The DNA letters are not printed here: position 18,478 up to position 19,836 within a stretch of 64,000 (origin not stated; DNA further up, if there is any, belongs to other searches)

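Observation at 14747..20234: Candidate uncharacterised phosphate-starvation scavenging system: ABC importer + beta-CASP-like hydrolase + histidine phosphatase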

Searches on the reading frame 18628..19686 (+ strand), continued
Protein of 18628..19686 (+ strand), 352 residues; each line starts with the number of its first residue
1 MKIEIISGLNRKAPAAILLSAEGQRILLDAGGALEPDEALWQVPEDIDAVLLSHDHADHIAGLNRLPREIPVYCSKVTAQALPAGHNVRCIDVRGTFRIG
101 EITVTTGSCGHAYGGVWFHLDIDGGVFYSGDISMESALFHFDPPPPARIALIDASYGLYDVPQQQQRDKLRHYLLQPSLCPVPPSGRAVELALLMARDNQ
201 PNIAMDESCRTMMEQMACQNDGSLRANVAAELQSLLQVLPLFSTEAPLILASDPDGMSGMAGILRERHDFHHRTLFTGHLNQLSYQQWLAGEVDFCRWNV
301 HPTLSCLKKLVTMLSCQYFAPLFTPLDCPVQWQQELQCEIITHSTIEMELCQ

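Call 39: find_encoding_contigs(protein=P0074, flank=8000, max_places=1)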
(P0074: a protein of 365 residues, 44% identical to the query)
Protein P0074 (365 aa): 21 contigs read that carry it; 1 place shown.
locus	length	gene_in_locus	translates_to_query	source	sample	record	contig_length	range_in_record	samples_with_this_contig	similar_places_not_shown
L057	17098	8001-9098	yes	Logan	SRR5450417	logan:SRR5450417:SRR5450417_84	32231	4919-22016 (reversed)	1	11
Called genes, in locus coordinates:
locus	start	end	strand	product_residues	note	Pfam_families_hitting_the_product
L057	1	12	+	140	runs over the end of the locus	PF00903:Glyoxalase, PF13669:Glyoxalase_4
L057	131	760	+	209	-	PF00691:OmpA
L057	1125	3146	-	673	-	PF17201:Cache_3-Cache_2, PF02743:dCache_1 (weak), PF17203:sCache_3_2, PF17202:sCache_3_3, PF00015:MCPsignal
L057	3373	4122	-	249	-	PF08220:HTH_DeoR, PF08279:HTH_11, PF00455:DeoRC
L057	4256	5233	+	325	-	PF01547:SBP_bac_1, PF13531:SBP_bac_11, PF13416:SBP_bac_8, PF13343:SBP_bac_6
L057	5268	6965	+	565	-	PF00528:BPD_transp_1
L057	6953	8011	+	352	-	PF00005:ABC_tran, PF08402:TOBE_2 (weak)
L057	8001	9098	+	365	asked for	PF23023:Anti-Pycsar_Apyc1 (weak), PF12706:Lactamase_B_2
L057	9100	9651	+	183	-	PF00300:His_Phos_1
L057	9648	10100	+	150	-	PF03767:Acid_phosphat_B, PF25109:HAD_PNKP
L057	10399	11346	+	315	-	PF04198:Sugar-bind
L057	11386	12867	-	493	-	PF00370:FGGY_N, PF02782:FGGY_C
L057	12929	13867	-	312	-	PF02779:Transket_pyr, PF02780:Transketolase_C, PF17147:PFOR_II (weak)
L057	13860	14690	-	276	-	PF00456:Transketolase_N, PF00676:E1_dh (weak), PF13292:DXP_synthase_N (weak), PF02775:TPP_enzyme_C (weak)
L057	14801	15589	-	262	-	PF00106:adh_short, PF08659:KR, PF13561:adh_short_C2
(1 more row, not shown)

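Call 40: find_encoding_contigs(protein=P0066, flank=8000, max_places=1)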
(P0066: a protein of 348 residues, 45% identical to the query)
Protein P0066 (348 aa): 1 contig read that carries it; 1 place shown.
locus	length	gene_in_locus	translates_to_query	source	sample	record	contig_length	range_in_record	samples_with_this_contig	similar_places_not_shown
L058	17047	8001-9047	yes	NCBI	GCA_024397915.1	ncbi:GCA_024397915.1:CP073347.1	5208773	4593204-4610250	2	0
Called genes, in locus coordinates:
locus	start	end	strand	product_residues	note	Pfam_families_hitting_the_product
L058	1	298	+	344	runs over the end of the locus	PF03480:DctP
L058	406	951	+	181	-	PF04290:DctQ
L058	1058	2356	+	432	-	PF06808:DctM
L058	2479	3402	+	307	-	PF00126:HTH_1, PF03466:LysR_substrate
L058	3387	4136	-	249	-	PF00392:GntR (faint), PF08220:HTH_DeoR, PF08279:HTH_11 (weak), PF00455:DeoRC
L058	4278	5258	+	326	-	PF01547:SBP_bac_1, PF13531:SBP_bac_11, PF13416:SBP_bac_8, PF13343:SBP_bac_6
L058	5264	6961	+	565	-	PF00528:BPD_transp_1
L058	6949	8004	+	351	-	PF00005:ABC_tran, PF13304:AAA_21 (faint), PF08402:TOBE_2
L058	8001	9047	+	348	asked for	PF00753:Lactamase_B (weak), PF23023:Anti-Pycsar_Apyc1 (faint), PF12706:Lactamase_B_2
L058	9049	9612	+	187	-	PF00300:His_Phos_1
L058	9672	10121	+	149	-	PF03767:Acid_phosphat_B (weak), PF25109:HAD_PNKP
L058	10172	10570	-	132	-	-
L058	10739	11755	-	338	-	PF00710:Asparaginase, PF17763:Asparaginase_C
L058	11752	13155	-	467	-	PF00206:Lyase_1, PF10415:FumaraseC_C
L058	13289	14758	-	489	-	PF01235:Na_Ala_symp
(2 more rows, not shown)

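Call 41: find_encoding_contigs(protein=P0039, flank=8000, max_places=1)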
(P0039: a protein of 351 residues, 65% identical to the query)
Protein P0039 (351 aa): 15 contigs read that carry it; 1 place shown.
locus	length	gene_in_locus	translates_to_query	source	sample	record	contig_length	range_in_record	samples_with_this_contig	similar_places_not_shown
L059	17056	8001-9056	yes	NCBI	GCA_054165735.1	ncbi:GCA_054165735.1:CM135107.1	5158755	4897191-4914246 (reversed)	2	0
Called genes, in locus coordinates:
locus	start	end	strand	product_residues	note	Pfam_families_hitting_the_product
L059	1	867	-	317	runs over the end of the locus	PF00126:HTH_1, PF03466:LysR_substrate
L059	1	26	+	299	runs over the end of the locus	PF00892:EamA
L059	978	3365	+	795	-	PF08267:Meth_synt_1, PF01717:Meth_synt_2, PF08267:Meth_synt_1 (weak)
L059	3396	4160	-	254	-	PF00392:GntR (weak), PF08220:HTH_DeoR, PF08279:HTH_11 (weak), PF00455:DeoRC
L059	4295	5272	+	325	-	PF13531:SBP_bac_11, PF01547:SBP_bac_1, PF13416:SBP_bac_8, PF13343:SBP_bac_6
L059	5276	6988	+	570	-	PF00528:BPD_transp_1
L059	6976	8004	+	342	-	PF00005:ABC_tran, PF13304:AAA_21 (faint), PF08402:TOBE_2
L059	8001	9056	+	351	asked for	PF00753:Lactamase_B (weak), PF23023:Anti-Pycsar_Apyc1 (faint), PF12706:Lactamase_B_2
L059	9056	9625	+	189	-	PF00300:His_Phos_1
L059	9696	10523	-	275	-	PF01738:DLH, PF00326:Peptidase_S9 (faint), PF00561:Abhydrolase_1 (faint)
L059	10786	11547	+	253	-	PF01048:PNP_UDP_1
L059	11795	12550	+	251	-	PF01209:Ubie_methyltran, PF13489:Methyltransf_23, PF01135:PCMT (weak), PF13847:Methyltransf_31, PF08241:Methyltransf_11, PF08242:Methyltransf_12, PF13649:Methyltransf_25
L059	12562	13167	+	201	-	PF02036:SCP2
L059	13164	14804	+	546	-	PF03109:ABC1, PF27536:UbiB_helical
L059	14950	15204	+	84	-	PF02416:TatA_B_E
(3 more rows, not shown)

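Call 47: search_solved_structures(query=A1, max_evalue=0.01, show_alignments=3)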
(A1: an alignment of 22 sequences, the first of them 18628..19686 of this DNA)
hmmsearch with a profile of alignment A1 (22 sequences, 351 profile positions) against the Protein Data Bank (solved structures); distinct sequences matched with E-value up to 0.01: 83 (the best 60 are shown).
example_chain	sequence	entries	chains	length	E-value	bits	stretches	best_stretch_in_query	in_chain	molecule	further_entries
2ycb_A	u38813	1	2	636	1e-16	64.2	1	5-202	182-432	CLEAVAGE AND POLYADENYLATION SPECIFICITY FACTOR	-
6i1d_A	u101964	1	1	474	1.9e-15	60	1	89-283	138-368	Endoribonuclease YSH1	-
2i7t_A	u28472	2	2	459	2.7e-15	59.5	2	84-285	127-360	Cleavage and polyadenylation specificity factor 73 kDa subunit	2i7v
6m8q_A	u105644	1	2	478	3.1e-15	59.2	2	84-285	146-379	Cleavage and polyadenylation specificity factor subunit 3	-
8t1q_A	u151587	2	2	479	3.2e-15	59.2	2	84-285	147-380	Cleavage and polyadenylation specificity factor subunit 3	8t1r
6v4x_H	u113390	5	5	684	1.1e-14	57.4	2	84-285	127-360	Cleavage and polyadenylation specificity factor subunit 3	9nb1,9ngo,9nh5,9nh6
2xr1_A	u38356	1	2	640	3.6e-14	55.7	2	3-82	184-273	CLEAVAGE AND POLYADENYLATION SPECIFICITY FACTOR 100 KD SUBUNIT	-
3ie0_A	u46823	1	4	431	4.6e-12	48.8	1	17-202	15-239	Ribonuclease TTHA0252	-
2dkf_A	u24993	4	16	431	4.6e-12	48.8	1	17-202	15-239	metallo-beta-lactamase superfamily protein | Ribonuclease TTHA0252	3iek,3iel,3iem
3idz_A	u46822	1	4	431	4.7e-12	48.8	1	17-202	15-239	Ribonuclease TTHA0252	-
3ie2_A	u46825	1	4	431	4.7e-12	48.8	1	17-202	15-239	Ribonuclease TTHA0252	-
3ie1_A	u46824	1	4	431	4.7e-12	48.8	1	17-202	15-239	Ribonuclease TTHA0252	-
3a4y_A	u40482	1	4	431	1e-10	44.4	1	17-202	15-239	Ribonuclease TTHA0252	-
7cun_K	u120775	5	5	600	4.7e-10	42.2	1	17-86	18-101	Integrator complex subunit 11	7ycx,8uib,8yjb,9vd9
7pks_k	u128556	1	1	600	4.7e-10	42.2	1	17-86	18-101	Integrator complex subunit 11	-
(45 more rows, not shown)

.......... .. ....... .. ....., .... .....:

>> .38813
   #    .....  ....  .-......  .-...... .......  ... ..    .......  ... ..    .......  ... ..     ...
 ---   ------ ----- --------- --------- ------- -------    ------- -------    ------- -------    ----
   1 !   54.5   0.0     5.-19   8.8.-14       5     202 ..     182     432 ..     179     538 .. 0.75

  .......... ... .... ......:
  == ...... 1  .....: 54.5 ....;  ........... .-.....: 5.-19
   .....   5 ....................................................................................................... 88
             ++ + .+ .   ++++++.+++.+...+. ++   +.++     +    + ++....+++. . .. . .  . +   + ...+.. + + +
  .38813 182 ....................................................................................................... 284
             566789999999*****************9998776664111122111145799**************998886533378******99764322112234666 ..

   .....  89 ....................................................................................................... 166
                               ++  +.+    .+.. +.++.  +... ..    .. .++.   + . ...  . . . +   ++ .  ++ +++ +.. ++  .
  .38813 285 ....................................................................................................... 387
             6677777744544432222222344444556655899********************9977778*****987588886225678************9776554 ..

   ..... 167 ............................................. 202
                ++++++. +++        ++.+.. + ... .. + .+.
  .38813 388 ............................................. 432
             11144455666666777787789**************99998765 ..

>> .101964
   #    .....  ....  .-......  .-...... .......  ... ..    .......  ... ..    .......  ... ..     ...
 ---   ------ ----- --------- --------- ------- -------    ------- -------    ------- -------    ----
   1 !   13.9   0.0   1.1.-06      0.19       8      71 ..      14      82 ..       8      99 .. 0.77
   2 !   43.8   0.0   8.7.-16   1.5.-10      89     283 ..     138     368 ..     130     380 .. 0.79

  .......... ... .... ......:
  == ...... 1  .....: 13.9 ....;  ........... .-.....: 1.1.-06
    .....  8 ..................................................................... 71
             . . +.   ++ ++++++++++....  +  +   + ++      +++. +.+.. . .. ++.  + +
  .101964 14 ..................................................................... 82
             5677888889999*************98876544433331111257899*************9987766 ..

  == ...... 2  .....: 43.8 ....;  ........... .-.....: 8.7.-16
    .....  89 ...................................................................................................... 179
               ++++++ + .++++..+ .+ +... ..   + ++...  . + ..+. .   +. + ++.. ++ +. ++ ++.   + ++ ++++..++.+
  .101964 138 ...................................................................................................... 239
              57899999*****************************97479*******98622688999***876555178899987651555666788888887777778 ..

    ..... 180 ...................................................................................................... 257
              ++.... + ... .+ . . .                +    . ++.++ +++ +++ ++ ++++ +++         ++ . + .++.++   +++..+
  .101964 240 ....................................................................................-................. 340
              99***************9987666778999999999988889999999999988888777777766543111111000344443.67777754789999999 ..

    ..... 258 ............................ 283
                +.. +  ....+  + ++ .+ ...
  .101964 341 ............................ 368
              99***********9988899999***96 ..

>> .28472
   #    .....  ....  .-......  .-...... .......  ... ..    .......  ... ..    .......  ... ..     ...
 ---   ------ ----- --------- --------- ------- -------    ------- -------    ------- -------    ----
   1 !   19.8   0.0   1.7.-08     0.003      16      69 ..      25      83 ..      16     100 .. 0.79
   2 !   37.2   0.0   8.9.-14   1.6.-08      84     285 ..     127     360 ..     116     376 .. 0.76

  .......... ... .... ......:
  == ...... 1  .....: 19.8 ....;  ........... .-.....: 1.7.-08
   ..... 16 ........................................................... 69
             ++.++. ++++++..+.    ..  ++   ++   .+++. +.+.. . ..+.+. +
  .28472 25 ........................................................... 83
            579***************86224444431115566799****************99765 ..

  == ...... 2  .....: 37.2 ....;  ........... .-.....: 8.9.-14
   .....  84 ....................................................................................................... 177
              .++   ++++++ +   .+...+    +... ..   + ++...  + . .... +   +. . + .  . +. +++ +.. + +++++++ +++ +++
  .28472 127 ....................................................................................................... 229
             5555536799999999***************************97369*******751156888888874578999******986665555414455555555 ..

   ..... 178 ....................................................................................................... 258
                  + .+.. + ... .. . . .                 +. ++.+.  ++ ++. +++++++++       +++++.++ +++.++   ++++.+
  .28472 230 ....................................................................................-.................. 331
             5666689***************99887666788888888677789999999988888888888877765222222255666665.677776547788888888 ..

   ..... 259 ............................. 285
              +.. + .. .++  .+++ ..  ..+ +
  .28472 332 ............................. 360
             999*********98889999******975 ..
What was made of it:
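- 18628..19686 (+): Cytoplasmic compact beta-CASP metallo-beta-lactamase-fold hydrolase (352 aa), the presumed phosphodiesterase. The profile hits aCPSF, Ysh1 and CPSF73 at E 1e-16 to 1e-15 (call 47).
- On Beta-CASP subfamily of the MBL superfamily: HMM alignment to aCPSF, Ysh1 and CPSF73 runs through DASYG (D153) and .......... (call 47).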

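Call 50: search_protein_families(library=padloc, proteins=[window:18628-19686:+], max_evalue=0.001)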
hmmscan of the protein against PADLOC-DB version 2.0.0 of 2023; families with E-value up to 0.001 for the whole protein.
window:18628-19686:+ (352 aa): 0 families

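Call 56: search_protein_representatives(alignment_id=A1)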
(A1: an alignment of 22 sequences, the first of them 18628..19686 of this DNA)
Query: 22 sequences, 351 profile positions. Proteins with E-value up to 0.001 (for the whole library): 4579; up to 1e-10: 570; up to 1e-30: 117. The best 150 are listed.
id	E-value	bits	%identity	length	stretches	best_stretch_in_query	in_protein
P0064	5.1e-134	463.1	-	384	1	3-349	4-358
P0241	9.5e-126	435.9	-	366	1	3-350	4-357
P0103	1.7e-121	421.9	-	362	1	5-348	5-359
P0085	4.3e-119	414.1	-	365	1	1-330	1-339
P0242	1.8e-116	405.4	-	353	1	3-349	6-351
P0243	9.7e-111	386.6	-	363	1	1-349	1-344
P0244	1.1e-107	376.5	-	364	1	1-349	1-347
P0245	1.1e-106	373.2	-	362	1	1-339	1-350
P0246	9.4e-105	366.9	-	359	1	3-332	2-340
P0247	2.6e-98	345.7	-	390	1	4-328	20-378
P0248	1.2e-96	340.2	-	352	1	3-341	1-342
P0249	5.8e-94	331.4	-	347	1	3-340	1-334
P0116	7.6e-93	327.7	-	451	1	4-328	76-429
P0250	1.3e-90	320.3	-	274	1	3-256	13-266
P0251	4.8e-89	315.2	-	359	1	1-340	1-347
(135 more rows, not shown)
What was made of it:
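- Closest known: Beta-CASP nucleases. Different: It forms a small separate family, about 117 clusters at 50% identity with E<1e-30 (call 56).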

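Call 60: find_encoding_contigs(protein=window:18628-19686:+, flank=10000, max_places=2)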
Protein window:18628-19686:+ (352 aa): 5 contigs read that carry it; 2 places shown.
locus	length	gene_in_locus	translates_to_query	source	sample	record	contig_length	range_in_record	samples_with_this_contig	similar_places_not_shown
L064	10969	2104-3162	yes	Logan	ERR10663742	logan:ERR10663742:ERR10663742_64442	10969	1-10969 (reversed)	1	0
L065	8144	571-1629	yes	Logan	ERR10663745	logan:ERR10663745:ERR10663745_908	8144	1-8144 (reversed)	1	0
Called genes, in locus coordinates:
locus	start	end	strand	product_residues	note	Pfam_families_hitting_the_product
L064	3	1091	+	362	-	?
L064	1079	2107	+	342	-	PF00005:ABC_tran, PF13304:AAA_21 (faint), PF08402:TOBE_2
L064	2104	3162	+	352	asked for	PF00753:Lactamase_B, PF23023:Anti-Pycsar_Apyc1 (weak), PF12706:Lactamase_B_2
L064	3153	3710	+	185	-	PF00300:His_Phos_1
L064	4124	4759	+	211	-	PF09223:ZinT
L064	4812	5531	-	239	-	PF00072:Response_reg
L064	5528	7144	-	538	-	PF17203:sCache_3_2, PF00989:PAS (weak), PF14689:SPOB_a, PF02518:HATPase_c, PF14501:HATPase_c_5 (weak)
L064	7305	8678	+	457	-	PF00324:AA_permease, PF13520:AA_permease_2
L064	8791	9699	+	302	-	PF00892:EamA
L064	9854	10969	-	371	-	?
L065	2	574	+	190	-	?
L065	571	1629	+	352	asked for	PF00753:Lactamase_B, PF23023:Anti-Pycsar_Apyc1 (weak), PF12706:Lactamase_B_2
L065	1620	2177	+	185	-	PF00300:His_Phos_1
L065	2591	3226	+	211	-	PF09223:ZinT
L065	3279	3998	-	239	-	PF00072:Response_reg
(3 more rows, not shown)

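Call 62: find_encoding_contigs(protein=P0009, flank=10000, max_places=1)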
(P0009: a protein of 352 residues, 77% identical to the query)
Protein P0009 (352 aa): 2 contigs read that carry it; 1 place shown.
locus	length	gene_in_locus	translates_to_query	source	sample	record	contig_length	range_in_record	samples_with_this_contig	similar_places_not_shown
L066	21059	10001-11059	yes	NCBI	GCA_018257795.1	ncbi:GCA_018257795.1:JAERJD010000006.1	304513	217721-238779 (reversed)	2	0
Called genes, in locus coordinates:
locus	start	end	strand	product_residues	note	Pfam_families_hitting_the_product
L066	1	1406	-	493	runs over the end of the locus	PF13520:AA_permease_2, PF00324:AA_permease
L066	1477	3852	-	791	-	PF03709:OKR_DC_1_N, PF01276:OKR_DC_1, PF03711:OKR_DC_1_C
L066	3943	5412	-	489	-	PF13520:AA_permease_2, PF00324:AA_permease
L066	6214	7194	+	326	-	PF01547:SBP_bac_1, PF13531:SBP_bac_11, PF13416:SBP_bac_8, PF13343:SBP_bac_6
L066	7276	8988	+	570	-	PF00528:BPD_transp_1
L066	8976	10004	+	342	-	PF00005:ABC_tran, PF13304:AAA_21 (faint), PF08402:TOBE_2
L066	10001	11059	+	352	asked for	PF00753:Lactamase_B (weak), PF23023:Anti-Pycsar_Apyc1 (faint), PF16661:Lactamase_B_6 (faint), PF12706:Lactamase_B_2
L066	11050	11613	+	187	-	PF00300:His_Phos_1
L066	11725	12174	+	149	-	PF13527:Acetyltransf_9, PF00583:Acetyltransf_1, PF13673:Acetyltransf_10, PF13508:Acetyltransf_7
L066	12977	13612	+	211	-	PF09223:ZinT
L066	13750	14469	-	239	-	PF00072:Response_reg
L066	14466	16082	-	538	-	PF17203:sCache_3_2, PF02743:dCache_1 (faint), PF08448:PAS_4 (faint), PF00989:PAS (weak), PF14689:SPOB_a, PF02518:HATPase_c, PF14501:HATPase_c_5 (weak)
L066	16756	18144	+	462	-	PF00324:AA_permease, PF13520:AA_permease_2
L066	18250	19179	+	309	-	PF00892:EamA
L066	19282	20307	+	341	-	PF01590:GAF, PF13185:GAF_2, PF00990:GGDEF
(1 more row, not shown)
